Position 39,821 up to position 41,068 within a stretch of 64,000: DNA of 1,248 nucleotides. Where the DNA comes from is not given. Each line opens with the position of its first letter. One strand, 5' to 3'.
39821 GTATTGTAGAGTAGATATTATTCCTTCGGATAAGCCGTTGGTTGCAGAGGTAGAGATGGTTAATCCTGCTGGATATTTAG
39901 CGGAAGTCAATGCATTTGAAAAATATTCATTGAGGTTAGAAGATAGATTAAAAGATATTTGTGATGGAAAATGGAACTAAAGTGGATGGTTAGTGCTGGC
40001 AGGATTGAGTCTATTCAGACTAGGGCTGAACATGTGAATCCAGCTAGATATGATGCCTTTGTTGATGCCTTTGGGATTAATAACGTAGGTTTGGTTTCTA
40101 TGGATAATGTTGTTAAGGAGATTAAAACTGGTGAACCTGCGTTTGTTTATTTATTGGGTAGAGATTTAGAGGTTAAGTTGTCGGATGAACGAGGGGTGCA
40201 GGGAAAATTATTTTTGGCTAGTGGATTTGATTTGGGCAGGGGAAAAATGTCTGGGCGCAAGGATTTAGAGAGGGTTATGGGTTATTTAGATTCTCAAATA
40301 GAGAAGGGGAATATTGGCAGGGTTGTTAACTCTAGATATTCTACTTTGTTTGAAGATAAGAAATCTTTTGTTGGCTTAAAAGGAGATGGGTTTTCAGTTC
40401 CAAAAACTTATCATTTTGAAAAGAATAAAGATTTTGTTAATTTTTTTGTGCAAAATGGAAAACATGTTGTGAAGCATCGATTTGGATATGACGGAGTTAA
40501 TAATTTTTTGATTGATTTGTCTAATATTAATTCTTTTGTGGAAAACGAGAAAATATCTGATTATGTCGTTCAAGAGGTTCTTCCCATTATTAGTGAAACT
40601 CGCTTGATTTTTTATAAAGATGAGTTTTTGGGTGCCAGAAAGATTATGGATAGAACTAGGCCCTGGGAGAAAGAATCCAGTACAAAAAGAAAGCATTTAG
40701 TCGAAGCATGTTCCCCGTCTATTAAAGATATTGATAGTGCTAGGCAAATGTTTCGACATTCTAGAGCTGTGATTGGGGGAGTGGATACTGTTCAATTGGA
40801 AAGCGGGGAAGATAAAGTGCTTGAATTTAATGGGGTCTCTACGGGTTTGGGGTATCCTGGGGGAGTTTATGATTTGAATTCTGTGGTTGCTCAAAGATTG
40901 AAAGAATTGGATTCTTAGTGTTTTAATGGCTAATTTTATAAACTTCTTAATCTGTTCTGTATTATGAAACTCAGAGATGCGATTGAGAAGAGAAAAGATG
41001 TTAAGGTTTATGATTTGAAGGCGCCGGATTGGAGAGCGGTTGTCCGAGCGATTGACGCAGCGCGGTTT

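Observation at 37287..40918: Operon of an Asp/Glu racemase and three different ATP-grasp ligases next to tRNA-Asn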

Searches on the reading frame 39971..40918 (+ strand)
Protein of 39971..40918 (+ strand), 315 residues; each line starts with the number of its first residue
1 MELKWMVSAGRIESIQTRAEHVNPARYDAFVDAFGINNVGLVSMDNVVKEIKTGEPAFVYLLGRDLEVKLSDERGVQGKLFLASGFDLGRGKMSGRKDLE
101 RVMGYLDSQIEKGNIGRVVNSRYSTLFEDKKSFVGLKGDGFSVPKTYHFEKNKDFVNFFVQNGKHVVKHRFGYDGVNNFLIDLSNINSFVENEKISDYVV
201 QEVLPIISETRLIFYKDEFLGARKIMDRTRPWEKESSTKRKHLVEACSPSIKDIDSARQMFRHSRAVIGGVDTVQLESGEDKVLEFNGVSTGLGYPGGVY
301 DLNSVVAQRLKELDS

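Call 3: search_protein_families(library=pfam, proteins=[window:39971-40918:+], max_evalue=0.1)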
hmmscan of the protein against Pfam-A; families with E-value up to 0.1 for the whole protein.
window:39971-40918:+ (315 aa): 1 family
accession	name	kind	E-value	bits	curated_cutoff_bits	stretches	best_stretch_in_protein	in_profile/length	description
PF24413.1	W02B3_4_N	-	0.047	13.9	27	1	140-198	58-113/115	W02B3.4-like, N-terminal domain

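Call 4: search_protein_families(library=ncbifam, proteins=[window:39971-40918:+], max_evalue=0.1)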
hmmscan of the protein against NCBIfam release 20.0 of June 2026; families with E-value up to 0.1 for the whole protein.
window:39971-40918:+ (315 aa): 1 family
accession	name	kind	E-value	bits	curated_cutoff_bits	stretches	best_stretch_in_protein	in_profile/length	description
NF040720.1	MptN_Meth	equivalog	0.0036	16.4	350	1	136-293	109-272/291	tetrahydromethanopterin:alpha-L-glutamate ligase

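Call 10: search_solved_structures(query=window:39971-40918:+, max_evalue=1)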
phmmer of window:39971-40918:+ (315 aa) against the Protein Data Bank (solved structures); distinct sequences matched with E-value up to 1: 1.
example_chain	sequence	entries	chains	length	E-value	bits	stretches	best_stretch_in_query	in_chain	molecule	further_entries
4qey_A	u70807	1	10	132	0.32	13.8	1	33-128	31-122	Uncharacterized protein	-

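Call 12: find_homologous_proteins(query=window:39971-40918:+, max_evalue=0.001)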
Query window:39971-40918:+ (315 aa): 14 proteins with E <= 0.001 among 1532 candidates.
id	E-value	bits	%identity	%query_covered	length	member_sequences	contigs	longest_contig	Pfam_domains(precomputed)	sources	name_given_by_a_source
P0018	5.0e-201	685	100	98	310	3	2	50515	-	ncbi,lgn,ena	-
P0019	3.1e-124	433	63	99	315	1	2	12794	-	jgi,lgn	-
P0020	1.7e-123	430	64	97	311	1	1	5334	-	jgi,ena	-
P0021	1.9e-121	423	62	99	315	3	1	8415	-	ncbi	-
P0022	1.4e-120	421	62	99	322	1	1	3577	-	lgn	-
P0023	8.0e-119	415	59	99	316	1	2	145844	-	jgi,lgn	jgi:hypothetical protein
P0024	5.7e-118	412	60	99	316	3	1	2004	-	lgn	-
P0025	2.9e-113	397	59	99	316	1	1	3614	-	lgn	-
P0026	3.3e-112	393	57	98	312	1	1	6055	-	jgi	jgi:hypothetical protein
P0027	6.1e-101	356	55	99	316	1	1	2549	-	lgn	-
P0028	4.6e-83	297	46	99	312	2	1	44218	-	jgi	-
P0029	7.4e-77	277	47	98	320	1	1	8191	-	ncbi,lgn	ncbi:MAG: hypothetical protein ACFFG0_13930 [Candidatus Thorarchaeota archaeon]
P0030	6.2e-76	274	45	99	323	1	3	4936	-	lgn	-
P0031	7.6e-47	179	38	99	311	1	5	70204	-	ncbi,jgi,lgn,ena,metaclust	metaclust:\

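Call 14: find_encoding_contigs(protein=P0031, flank=8000, max_places=3)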
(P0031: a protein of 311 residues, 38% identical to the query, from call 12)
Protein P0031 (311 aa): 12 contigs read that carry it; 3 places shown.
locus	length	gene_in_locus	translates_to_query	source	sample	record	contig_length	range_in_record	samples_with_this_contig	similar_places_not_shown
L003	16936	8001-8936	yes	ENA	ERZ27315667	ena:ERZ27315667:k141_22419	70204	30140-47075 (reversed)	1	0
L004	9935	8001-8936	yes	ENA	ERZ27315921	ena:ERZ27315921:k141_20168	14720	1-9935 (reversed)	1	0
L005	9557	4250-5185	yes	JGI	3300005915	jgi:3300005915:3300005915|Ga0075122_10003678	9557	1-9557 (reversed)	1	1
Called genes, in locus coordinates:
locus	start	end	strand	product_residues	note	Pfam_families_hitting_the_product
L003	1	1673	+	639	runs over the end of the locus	PF22842:Pel9A-like_beta_helix, PF05048:NosD, PF07602:DUF1565 (weak), PF13229:Beta_helix, PF11617:Cu-binding_MopE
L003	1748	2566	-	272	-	-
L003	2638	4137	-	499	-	PF01541:GIY-YIG, PF27096:UvrC_M, PF02151:UVR (weak), PF22920:UvrC_RNaseH, PF08459:UvrC_RNaseH_dom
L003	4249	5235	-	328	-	PF12802:MarR_2 (faint), PF13412:HTH_24 (faint)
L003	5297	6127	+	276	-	PF01177:Asp_Glu_race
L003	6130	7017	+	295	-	PF02655:ATP-grasp_3 (weak), PF08443:RimK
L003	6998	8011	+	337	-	-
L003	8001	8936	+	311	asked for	-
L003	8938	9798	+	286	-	PF02016:Peptidase_S66, PF17676:Peptidase_S66C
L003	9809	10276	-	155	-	PF00293:NUDIX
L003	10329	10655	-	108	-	-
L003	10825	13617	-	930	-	PF00005:ABC_tran (faint), PF02463:SMC_N (faint), PF03193:RsgA_GTPase (faint), PF13191:AAA_16 (faint), PF13304:AAA_21 (faint), PF13555:AAA_29 (faint), PF17760:UvrA_inter, PF17755:UvrA_DNA-bind, +2 more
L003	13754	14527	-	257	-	PF03734:YkuD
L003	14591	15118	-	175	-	-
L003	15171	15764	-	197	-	PF00300:His_Phos_1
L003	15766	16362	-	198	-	PF00300:His_Phos_1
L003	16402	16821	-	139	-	-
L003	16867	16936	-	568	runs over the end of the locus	PF08915:tRNA-Thr_ED, PF00587:tRNA-synt_2b, PF03129:HGTP_anticodon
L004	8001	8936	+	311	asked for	-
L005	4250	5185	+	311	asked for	-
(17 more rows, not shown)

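Call 15: find_encoding_contigs(protein=P0028, flank=8000, max_places=2)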
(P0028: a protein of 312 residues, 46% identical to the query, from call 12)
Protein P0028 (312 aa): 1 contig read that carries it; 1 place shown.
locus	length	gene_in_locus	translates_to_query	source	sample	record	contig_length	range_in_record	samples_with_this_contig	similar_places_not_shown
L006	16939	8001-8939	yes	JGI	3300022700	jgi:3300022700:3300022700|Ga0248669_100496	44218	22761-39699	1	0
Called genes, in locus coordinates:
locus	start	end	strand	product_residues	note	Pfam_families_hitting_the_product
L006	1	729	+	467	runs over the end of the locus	PF04055:Radical_SAM, PF16199:Radical_SAM_C, PF00583:Acetyltransf_1 (weak)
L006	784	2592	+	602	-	-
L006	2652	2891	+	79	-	-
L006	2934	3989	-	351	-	PF00793:DAHP_synth_1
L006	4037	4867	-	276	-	PF00350:Dynamin_N (faint), PF02421:FeoB_N (faint), PF01926:MMR_HSR1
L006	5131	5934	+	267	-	PF01177:Asp_Glu_race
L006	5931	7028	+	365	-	PF02786:CPSase_L_D2 (weak), PF08443:RimK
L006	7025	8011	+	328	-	-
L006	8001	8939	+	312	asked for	-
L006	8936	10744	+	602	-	PF02016:Peptidase_S66, PF17676:Peptidase_S66C, PF08950:DUF1861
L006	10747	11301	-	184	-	PF00252:Ribosomal_L16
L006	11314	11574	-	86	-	PF01247:Ribosomal_L35Ae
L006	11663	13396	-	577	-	PF00999:Na_H_Exchanger, PF02254:TrkA_N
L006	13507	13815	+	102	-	PF00338:Ribosomal_S10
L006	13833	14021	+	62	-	-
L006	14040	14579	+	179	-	PF00719:Pyrophosphatase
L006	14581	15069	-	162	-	PF22769:DCD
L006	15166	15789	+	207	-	PF00186:DHFR_1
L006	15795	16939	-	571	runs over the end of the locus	PF00999:Na_H_Exchanger, PF02254:TrkA_N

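Call 17: find_encoding_contigs(protein=P0029, flank=8000, max_places=2)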
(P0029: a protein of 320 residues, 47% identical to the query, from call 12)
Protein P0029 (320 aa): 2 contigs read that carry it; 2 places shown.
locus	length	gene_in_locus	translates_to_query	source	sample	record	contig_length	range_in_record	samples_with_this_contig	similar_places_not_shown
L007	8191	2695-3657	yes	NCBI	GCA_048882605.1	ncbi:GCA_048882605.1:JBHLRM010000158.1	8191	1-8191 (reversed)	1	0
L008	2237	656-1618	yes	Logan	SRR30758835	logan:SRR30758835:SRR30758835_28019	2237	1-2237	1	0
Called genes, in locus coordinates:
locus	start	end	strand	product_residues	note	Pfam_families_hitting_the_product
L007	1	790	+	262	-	PF01177:Asp_Glu_race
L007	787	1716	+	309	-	PF08443:RimK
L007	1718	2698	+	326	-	-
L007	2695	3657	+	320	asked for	-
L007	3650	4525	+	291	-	PF02016:Peptidase_S66, PF17676:Peptidase_S66C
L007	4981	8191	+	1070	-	?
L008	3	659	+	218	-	?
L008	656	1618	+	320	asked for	-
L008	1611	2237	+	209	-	?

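Call 27: find_related_loci(query=A3, collection=genome_contigs, flank=8000)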
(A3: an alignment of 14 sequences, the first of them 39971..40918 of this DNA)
Query A3 (315 aa) in genome_contigs; peptide patterns used: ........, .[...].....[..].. (x = any residue, [..] = any of these).
31 stretches matched a pattern; 3 encode a relative of the query (tblastn E <= 1e-3); 3 distinct loci.
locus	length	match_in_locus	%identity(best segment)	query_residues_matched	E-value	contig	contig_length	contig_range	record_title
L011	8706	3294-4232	42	1-311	2e-67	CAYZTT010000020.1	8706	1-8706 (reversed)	MAG TPA_asm: Candidatus Woesearchaeota archaeon isolate binchicken_co141_226 genome assembly, contig: NODE_30156_length_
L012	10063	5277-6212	37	1-313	2e-61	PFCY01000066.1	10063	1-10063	MAG: Candidatus Pacearchaeota archaeon CG10_big_fil_rev_8_21_14_0_10_32_14 CG10_8_21_14_0.10_scaffold_8223_c, whole geno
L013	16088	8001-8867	37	22-311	3e-53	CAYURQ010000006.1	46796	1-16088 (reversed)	MAG TPA_asm: Candidatus Woesearchaeota archaeon isolate SRP141376_co3_436 genome assembly, contig: NODE_1855_length_4679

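Call 32: search_protein_families(library=pfam, proteins=[L012:2472-3365:+, L012:6220-7089:+, L012:7200-8147:+, L012:8137-9180:+, L013:4754-5596:-, L013:6004-6972:+, L013:6962-7921:+, L013:8929-10725:+, L013:3111-4472:+, L011:4736-5236:+], max_evalue=0.01)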
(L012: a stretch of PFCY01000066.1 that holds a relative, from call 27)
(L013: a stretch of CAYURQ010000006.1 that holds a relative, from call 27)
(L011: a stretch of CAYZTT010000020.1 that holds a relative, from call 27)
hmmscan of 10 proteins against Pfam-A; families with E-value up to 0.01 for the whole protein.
L012:2472-3365:+ (297 aa): 1 family
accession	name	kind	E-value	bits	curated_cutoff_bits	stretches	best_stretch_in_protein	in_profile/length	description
PF00318.25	Ribosomal_S2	-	2.2e-09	37.4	26.1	2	215-275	152-212/216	Ribosomal protein S2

L012:6220-7089:+ (289 aa): 2 families
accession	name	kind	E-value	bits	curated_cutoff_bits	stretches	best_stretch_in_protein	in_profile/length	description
PF17676.7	Peptidase_S66C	-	5.8e-16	59.6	23.7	1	161-264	1-117/120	LD-carboxypeptidase C-terminal domain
PF02016.21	Peptidase_S66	-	4e-14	53.2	25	1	14-119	12-121/121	LD-carboxypeptidase N-terminal domain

L012:7200-8147:+ (315 aa): 6 families
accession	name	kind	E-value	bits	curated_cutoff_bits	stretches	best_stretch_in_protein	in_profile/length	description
PF13384.12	HTH_23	-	1e-08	35.1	24.6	0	276-304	12-40/50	Homeodomain-like domain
PF13936.12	HTH_38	-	1.4e-08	34.8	27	0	114-144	6-37/44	Helix-turn-helix domain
PF08281.18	Sigma70_r4_2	-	2.3e-07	30.8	25.7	0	280-309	25-54/54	Sigma-70, region 4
PF01022.26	HTH_5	-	0.00062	20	22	0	212-236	9-33/47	Bacterial regulatory protein, arsR family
PF00196.25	GerE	-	0.00069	19.6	23.5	0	113-160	3-50/57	Bacterial regulatory proteins, luxR family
PF06056.18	Terminase_5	-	0.0012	19.2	20.3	0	47-76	5-31/58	Putative ATPase subunit of terminase (gpP-like)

L012:8137-9180:+ (347 aa): 0 families

L013:4754-5596:- (280 aa): 5 families
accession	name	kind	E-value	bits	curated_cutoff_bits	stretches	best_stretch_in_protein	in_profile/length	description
PF01926.29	MMR_HSR1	-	4.6e-17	62.6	21.9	1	130-191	2-61/113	50S ribosome-binding GTPase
PF02421.24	FeoB_N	-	1.5e-10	41.3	27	1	130-199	3-72/156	Ferrous iron transport protein B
PF00350.29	Dynamin_N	-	4e-06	27.4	27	1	130-185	1-48/168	Dynamin family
PF16897.10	MMR_HSR1_Xtn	-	0.00019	21.8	35.2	1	65-109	56-100/106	C-terminal region of MMR_HSR1 domain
PF03193.22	RsgA_GTPase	-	0.0027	18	30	0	62-182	51-168/174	RsgA GTPase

L013:6004-6972:+ (322 aa): 6 families
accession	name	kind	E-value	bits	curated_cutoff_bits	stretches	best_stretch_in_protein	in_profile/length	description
PF08443.16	RimK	-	3.5e-17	63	21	1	126-301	3-172/188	RimK-like ATP-grasp domain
PF07478.18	Dala_Dala_lig_C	-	4.3e-07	30.1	24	1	136-298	11-178/204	D-ala D-ala ligase C-terminus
PF02655.19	ATP-grasp_3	-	0.00049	20.7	23.2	1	126-294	3-155/160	ATP-grasp domain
PF01071.24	GARS_A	-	0.00052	20.3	27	1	126-185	2-62/194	Phosphoribosylglycinamide synthetase, ATP-grasp (A) domain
PF02222.28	ATP-grasp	-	0.0011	19.1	27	1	133-205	2-75/179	ATP-grasp domain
PF02955.21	GSH-S_ATP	-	0.0021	17.9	23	1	139-229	10-102/175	Prokaryotic glutathione synthetase, ATP-grasp domain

L013:6962-7921:+ (319 aa): 2 families
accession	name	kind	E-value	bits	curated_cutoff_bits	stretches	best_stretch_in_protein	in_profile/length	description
PF02955.21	GSH-S_ATP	-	4.2e-15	56.1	23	1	122-275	4-154/175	Prokaryotic glutathione synthetase, ATP-grasp domain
PF08443.16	RimK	-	1.9e-11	44.4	21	1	130-298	18-172/188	RimK-like ATP-grasp domain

L013:8929-10725:+ (598 aa): 3 families
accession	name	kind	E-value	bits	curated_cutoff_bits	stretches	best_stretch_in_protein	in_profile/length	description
PF08950.16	DUF1861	-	7.1e-22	78.3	28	1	454-592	156-295/296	Protein of unknown function (DUF1861)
PF02016.21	Peptidase_S66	-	1.8e-21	76.9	25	1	7-122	1-121/121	LD-carboxypeptidase N-terminal domain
PF17676.7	Peptidase_S66C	-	4e-16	60.2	23.7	1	164-270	1-120/120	LD-carboxypeptidase C-terminal domain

L013:3111-4472:+ (453 aa): 5 families
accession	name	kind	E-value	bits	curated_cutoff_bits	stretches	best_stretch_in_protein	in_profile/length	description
PF04055.27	Radical_SAM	-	5.4e-17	62.9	29.5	1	23-212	6-162/166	Radical SAM superfamily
PF16199.10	Radical_SAM_C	-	6.9e-14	52.1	31.9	1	227-295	1-69/85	Radical_SAM C-terminal domain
PF00583.31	Acetyltransf_1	-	2.8e-07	31.2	20.7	1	344-438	31-116/116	Acetyltransferase (GNAT) family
PF13673.13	Acetyltransf_10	-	0.00012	22.5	23.6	1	396-444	63-113/128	Acetyltransferase (GNAT) domain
PF13508.13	Acetyltransf_7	-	0.0005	20.8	27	1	397-439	41-83/84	Acetyltransferase (GNAT) domain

L011:4736-5236:+ (166 aa): 2 families
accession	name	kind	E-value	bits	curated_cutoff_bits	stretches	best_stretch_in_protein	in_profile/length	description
PF08069.17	Ribosomal_S13_N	-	3.1e-25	88.4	25.4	1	16-75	1-60/60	Ribosomal S13/S15 N-terminal domain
PF00312.27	Ribosomal_S15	-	1.2e-10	41.8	31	1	88-154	3-71/81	Ribosomal protein S15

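Call 33: predict_structure(alignment_id=A3)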
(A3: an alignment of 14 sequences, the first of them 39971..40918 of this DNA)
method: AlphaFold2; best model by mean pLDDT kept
length: 315 residues; sequences in the alignment: 14
mean_pLDDT: 90.3   pTM: 0.86
mean pLDDT of the five models: 90.3, 89.5, 88.9, 87.2, 83.5
residues with pLDDT >= 90: 237; 70-90: 57; 50-70: 20; < 50: 1
segments of 3 or more residues with pLDDT < 50: none
pLDDT, mean of each block of 10 residues (from residue 1): 93 93 91 95 95 97 95 95 84 77 96 95 90 93 95 96 94 76 94 92 92 95 83 68 86 94 95 93 88 84 94 76
secondary structure, 60 per line:
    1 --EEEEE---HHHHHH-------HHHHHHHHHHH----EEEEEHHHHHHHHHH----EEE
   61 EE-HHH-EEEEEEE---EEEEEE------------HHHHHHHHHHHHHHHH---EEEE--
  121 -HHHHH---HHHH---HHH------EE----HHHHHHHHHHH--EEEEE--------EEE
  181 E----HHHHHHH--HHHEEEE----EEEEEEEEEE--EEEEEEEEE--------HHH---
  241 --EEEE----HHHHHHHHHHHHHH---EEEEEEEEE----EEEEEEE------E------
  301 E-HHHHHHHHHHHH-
elements in order: E3-7 H11-16 H24-34 E39-43 H44-53 E58-62 E68-74 E78-83 H96-111 E115-118 H122-126 H130-133 H152-162 E165-169 E178-181 H186-192 E198-201 E206-215 E218-226 E243-246 H251-264 E268-276 E281-287 H303-314

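Call 37: fold_search(model_id=the predicted structure, library=pdb)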
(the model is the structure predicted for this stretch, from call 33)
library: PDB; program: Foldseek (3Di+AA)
matches with E <= 10: 1174; with E <= 0.001: 616
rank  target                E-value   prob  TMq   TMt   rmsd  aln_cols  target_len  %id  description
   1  7drm_A                4.9e-14  1.00  0.61  0.62   8.0       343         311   14  Structure of ATP-grasp ligase PsnB complexed with minimal precursor, Mg, and ADP (released 2021-09-08)
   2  7dro_A                1.1e-13  1.00  0.63  0.66   7.5       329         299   16  Structure of ATP-grasp ligase PsnB complexed with minimal precursor (released 2021-09-08)
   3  7drp_A                1.5e-13  1.00  0.62  0.63   7.6       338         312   14  Structure of ATP-grasp ligase PsnB complexed with phosphomimetic variant of minimal precursor, Mg, and ADP (released 2021-09-08)
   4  7drm_C                1.7e-13  1.00  0.59  0.60   8.4       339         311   14  Structure of ATP-grasp ligase PsnB complexed with minimal precursor, Mg, and ADP (released 2021-09-08)
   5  7dro_D                2.0e-13  1.00  0.61  0.65   7.7       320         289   15  Structure of ATP-grasp ligase PsnB complexed with minimal precursor (released 2021-09-08)
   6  7dro_C                2.2e-13  1.00  0.58  0.60   8.5       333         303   14  Structure of ATP-grasp ligase PsnB complexed with minimal precursor (released 2021-09-08)
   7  7drm_B                4.3e-13  1.00  0.60  0.63   7.7       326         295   15  Structure of ATP-grasp ligase PsnB complexed with minimal precursor, Mg, and ADP (released 2021-09-08)
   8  5zct_C                6.5e-13  1.00  0.63  0.68   6.7       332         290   13  The crystal structure of the poly-alpha-L-glutamate peptides synthetase RimK at 2.05 angstrom resolution. (released 2018-07-25)
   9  7dro_B                7.8e-13  1.00  0.57  0.60   8.0       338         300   15  Structure of ATP-grasp ligase PsnB complexed with minimal precursor (released 2021-09-08)
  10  7drn_D                8.8e-13  1.00  0.61  0.64   7.5       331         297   15  Structure of ATP-grasp ligase PsnB complexed with precursor peptide PsnA2 and AMPPNP (released 2021-09-08)
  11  7drn_B                9.3e-13  1.00  0.58  0.61   8.3       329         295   13  Structure of ATP-grasp ligase PsnB complexed with precursor peptide PsnA2 and AMPPNP (released 2021-09-08)
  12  7dro_E                9.9e-13  1.00  0.61  0.64   7.5       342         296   14  Structure of ATP-grasp ligase PsnB complexed with minimal precursor (released 2021-09-08)
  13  5zk6                  1.2e-12  1.00  0.63  0.67   6.9       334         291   12  Crystal structure of RimK complexed with RpsF (released 2019-03-27)
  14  5ig9_C                1.3e-12  1.00  0.61  0.61   7.6       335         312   12  Crystal structure of macrocyclase MdnC bound with precursor peptide MdnA from Microcystis aeruginosa MRC (released 2016-09-21)
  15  7drm_D                1.7e-12  1.00  0.60  0.61   8.1       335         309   15  Structure of ATP-grasp ligase PsnB complexed with minimal precursor, Mg, and ADP (released 2021-09-08)
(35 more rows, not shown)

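Call 40: find_related_loci(query=A3, collection=metagenome_contigs, flank=7000)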
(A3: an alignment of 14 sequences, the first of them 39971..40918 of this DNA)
Query A3 (315 aa) in metagenome_contigs; peptide patterns used: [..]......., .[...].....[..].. (x = any residue, [..] = any of these).
81 stretches matched a pattern; 12 encode a relative of the query (tblastn E <= 1e-3); 12 distinct loci.
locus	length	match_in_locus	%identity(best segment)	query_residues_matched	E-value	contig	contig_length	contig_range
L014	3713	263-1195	64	1-312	2e-138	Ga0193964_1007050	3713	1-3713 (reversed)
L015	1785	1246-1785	66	1-180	2e-79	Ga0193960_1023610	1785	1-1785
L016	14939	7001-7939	40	1-311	4e-64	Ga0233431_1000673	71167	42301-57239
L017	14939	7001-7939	40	1-311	6e-64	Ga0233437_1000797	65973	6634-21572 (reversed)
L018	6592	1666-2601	37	1-313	6e-61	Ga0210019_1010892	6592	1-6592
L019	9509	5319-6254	37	1-313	6e-61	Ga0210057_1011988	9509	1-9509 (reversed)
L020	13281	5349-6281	38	1-313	1e-60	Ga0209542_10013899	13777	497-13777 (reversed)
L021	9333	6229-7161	38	1-313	1e-60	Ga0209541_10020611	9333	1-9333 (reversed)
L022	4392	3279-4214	36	1-312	1e-58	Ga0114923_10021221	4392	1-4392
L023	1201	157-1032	38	23-312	5e-56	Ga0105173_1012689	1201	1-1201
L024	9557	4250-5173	38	1-313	1e-51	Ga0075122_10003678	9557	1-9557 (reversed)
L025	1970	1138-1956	36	23-294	2e-47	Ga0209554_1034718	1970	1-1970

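Call 50: list_cluster_members(proteins=[P0018, P0021, P0031, P0063, P0070])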
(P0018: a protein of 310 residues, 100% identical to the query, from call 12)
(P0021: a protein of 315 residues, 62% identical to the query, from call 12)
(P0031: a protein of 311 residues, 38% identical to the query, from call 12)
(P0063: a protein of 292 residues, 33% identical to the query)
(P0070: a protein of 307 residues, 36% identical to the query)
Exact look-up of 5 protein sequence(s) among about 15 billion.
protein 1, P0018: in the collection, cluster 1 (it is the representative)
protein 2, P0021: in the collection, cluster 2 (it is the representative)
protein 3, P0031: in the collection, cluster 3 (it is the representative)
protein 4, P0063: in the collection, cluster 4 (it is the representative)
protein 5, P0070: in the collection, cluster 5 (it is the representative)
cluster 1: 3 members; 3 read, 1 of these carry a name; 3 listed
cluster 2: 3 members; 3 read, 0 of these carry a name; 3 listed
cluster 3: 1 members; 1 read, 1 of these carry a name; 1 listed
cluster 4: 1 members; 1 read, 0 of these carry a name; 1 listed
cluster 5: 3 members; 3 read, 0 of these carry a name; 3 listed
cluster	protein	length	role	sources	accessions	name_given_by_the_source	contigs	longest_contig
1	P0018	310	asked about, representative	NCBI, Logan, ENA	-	-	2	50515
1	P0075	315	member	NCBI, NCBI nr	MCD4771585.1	hypothetical protein K8R30_04205 [archaeon] | hypothetical protein [archaeon]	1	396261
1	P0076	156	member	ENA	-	-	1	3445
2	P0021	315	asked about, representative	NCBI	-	-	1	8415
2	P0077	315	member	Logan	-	-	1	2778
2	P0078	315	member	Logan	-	-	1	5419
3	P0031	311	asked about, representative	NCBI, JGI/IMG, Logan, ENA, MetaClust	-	\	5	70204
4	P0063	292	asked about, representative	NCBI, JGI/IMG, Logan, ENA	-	-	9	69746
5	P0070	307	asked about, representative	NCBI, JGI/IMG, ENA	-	-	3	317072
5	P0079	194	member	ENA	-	-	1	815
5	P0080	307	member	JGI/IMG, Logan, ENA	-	-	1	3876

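Call 51: search_protein_representatives(alignment_id=A3)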
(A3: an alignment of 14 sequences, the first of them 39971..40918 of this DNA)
Query: 14 sequences, 316 profile positions. Proteins with E-value up to 0.001 (for the whole library): 247; up to 1e-10: 62; up to 1e-30: 32. The best 150 are listed.
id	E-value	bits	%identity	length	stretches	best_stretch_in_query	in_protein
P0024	1.2e-156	537.2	-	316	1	1-316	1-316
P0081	4.4e-116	403.8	-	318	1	1-313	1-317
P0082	2.3e-102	358.8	-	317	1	2-315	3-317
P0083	1.9e-99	349.2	-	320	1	2-314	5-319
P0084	2.4e-97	342.3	-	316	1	2-313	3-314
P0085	1.8e-94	332.9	-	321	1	1-314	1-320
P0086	1.9e-93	329.5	-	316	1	1-312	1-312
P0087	2.7e-93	329.0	-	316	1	3-314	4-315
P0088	5.8e-92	324.6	-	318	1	1-314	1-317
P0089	1.1e-90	320.4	-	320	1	2-314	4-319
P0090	5.7e-89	314.8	-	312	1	25-315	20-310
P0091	1.7e-86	306.7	-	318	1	1-314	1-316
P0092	9.6e-86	304.2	-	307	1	14-311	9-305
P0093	9.4e-85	300.9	-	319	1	2-315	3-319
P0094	6.9e-80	284.9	-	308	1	25-311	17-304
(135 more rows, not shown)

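Call 72: search_dna_similar(query=window:39971-40918:+, collection=plasmids, mode=protein, max_evalue=0.001, max_rows=10)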
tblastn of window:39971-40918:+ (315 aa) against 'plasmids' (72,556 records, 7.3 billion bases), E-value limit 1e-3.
No match.
